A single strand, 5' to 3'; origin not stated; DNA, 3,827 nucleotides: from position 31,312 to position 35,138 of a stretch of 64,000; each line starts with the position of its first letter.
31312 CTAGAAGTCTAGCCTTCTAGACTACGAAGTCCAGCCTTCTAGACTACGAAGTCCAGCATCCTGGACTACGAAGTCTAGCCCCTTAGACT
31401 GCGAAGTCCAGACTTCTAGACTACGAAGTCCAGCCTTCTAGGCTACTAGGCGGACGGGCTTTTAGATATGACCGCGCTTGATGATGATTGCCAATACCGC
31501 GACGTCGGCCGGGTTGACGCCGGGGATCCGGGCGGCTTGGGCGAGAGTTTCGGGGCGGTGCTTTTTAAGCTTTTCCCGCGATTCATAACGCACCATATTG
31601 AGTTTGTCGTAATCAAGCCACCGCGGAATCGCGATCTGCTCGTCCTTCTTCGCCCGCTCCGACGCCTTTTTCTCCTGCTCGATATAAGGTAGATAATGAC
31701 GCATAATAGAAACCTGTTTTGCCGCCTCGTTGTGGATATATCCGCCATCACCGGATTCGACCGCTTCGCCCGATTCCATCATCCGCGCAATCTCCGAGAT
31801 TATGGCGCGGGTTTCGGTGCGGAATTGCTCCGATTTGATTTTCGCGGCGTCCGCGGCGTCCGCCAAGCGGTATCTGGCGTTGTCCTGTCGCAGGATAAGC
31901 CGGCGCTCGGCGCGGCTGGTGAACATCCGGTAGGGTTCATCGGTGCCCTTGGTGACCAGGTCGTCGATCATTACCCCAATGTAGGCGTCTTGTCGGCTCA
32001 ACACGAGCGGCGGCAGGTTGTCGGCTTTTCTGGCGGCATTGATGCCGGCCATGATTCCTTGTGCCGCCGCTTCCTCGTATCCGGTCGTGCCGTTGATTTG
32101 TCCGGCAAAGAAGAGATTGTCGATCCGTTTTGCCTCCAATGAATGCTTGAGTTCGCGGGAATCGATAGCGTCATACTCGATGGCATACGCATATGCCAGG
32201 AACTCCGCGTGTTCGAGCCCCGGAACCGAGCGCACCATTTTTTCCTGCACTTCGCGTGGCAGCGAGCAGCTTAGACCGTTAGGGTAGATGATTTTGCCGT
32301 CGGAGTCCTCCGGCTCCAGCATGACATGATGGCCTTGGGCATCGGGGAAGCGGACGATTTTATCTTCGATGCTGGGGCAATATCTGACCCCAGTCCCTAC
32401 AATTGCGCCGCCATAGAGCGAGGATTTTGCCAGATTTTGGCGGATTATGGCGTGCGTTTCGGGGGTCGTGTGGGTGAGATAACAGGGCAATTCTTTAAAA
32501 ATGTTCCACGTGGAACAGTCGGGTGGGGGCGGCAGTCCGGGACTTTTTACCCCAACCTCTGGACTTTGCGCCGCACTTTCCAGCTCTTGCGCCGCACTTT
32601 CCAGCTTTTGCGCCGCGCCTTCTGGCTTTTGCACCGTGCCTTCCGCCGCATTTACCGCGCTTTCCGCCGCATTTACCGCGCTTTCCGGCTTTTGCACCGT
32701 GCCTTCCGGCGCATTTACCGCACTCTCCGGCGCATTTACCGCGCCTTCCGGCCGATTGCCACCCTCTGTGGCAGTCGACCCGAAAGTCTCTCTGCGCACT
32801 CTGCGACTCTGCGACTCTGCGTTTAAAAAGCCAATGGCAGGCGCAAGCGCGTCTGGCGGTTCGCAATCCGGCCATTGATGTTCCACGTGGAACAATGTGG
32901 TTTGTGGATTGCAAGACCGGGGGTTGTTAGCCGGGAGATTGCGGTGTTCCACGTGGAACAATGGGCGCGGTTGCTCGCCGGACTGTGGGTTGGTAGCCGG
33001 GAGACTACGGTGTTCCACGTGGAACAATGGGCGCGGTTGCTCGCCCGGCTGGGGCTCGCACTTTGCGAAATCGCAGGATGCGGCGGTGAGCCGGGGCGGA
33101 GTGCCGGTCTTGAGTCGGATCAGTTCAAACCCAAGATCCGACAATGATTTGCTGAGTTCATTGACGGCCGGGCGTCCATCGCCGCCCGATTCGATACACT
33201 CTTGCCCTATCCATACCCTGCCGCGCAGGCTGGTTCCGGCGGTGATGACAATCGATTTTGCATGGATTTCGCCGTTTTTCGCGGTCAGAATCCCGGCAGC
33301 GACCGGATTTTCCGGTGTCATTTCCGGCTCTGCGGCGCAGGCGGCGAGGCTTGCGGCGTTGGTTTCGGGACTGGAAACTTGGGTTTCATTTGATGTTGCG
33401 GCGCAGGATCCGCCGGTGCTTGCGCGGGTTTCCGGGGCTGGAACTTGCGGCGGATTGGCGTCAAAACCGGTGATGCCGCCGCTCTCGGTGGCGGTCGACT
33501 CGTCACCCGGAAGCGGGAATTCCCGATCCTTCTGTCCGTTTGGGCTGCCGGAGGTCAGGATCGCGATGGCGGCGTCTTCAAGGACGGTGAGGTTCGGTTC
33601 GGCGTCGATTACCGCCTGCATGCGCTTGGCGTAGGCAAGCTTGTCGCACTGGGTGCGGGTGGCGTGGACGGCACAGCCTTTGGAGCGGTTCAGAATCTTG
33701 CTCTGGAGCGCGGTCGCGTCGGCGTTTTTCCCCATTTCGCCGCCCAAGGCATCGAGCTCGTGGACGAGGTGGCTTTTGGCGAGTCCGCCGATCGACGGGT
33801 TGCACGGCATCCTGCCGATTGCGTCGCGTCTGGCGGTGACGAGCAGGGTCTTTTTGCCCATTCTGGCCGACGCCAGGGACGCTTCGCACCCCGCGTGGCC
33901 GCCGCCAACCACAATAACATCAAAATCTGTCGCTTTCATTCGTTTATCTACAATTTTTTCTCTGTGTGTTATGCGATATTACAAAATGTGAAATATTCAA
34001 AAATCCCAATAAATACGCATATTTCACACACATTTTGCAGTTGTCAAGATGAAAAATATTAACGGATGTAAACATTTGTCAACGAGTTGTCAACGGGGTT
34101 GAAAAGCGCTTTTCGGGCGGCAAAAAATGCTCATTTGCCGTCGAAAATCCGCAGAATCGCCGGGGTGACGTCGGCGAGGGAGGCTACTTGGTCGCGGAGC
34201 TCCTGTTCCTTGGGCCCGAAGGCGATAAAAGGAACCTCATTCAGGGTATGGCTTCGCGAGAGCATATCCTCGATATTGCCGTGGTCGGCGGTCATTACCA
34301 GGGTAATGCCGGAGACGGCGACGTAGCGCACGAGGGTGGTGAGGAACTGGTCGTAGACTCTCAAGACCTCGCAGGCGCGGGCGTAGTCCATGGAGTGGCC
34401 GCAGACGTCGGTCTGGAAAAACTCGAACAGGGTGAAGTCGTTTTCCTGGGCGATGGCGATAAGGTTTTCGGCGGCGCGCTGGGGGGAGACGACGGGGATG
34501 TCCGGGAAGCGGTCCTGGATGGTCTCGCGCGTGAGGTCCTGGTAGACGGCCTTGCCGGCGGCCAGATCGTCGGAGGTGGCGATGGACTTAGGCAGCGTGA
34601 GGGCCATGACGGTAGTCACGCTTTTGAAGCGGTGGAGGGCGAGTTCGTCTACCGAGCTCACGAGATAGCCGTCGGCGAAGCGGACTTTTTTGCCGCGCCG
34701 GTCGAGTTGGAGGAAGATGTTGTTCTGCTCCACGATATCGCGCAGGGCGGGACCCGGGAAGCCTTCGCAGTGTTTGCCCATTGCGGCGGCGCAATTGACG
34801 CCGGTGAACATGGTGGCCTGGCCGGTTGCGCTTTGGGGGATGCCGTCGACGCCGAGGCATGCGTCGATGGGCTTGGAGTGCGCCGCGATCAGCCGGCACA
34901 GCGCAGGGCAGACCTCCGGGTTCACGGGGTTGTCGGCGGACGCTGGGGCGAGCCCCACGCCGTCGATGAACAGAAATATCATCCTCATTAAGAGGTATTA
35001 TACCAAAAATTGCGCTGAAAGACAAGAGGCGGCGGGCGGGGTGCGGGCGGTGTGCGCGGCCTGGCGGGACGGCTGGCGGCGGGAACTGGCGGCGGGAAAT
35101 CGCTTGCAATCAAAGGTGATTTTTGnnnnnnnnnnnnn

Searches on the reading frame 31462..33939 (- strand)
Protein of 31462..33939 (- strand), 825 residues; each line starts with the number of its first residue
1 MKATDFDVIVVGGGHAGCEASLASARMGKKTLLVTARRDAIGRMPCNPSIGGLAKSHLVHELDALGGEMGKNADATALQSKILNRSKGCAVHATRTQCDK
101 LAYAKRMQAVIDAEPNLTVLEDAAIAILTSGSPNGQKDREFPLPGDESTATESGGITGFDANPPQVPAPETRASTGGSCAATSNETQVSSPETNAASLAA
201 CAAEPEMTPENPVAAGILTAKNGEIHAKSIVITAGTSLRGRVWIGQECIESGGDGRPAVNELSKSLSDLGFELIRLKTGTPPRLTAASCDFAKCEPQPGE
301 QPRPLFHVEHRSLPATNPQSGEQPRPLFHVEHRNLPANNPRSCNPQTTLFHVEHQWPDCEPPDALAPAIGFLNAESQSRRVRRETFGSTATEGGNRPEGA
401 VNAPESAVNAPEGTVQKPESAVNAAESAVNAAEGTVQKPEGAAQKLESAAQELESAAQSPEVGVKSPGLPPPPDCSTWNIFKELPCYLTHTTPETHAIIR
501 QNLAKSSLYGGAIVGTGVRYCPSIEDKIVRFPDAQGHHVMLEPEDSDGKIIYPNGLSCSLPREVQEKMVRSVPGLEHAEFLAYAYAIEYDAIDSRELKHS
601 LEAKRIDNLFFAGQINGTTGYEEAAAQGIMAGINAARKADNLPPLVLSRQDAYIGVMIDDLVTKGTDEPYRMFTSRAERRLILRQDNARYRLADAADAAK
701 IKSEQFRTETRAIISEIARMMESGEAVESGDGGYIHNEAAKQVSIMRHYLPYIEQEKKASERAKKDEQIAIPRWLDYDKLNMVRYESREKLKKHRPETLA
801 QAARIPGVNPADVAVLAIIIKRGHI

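Call 4: search_protein_families(library=pfam, proteins=[window:31462-33939:-])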
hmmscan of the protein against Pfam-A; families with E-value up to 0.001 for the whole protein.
window:31462-33939:- (825 aa): 5 families
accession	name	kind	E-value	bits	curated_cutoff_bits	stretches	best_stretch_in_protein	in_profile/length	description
PF01134.28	GIDA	-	2.2e-142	475.2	22.1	3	482-641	230-389/391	Glucose inhibited division protein A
PF13932.14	SAM_GIDA_C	-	5.6e-23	81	27.1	1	761-816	1-56/57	tRNA modifying enzyme MnmG/GidA C-terminal helical bundle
PF12831.13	FAD_oxidored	-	3.9e-08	33.5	27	1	7-121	1-107/416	FAD dependent oxidoreductase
PF07992.20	Pyr_redox_2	-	0.00012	22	26.1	1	6-73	1-58/291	Pyridine nucleotide-disulphide oxidoreductase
PF00890.30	FAD_binding_2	-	0.00022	21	20.4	1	7-36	1-30/414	FAD binding domain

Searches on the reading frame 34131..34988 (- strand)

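Call 4: search_protein_families(library=pfam, proteins=[window:34131-34988:-])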
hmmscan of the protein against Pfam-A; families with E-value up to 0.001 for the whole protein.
window:34131-34988:- (285 aa): 1 family
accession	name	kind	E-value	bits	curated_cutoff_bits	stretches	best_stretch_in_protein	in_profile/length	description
PF01676.23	Metalloenzyme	-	2e-22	80.4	24.3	1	1-282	1-248/252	Metalloenzyme superfamily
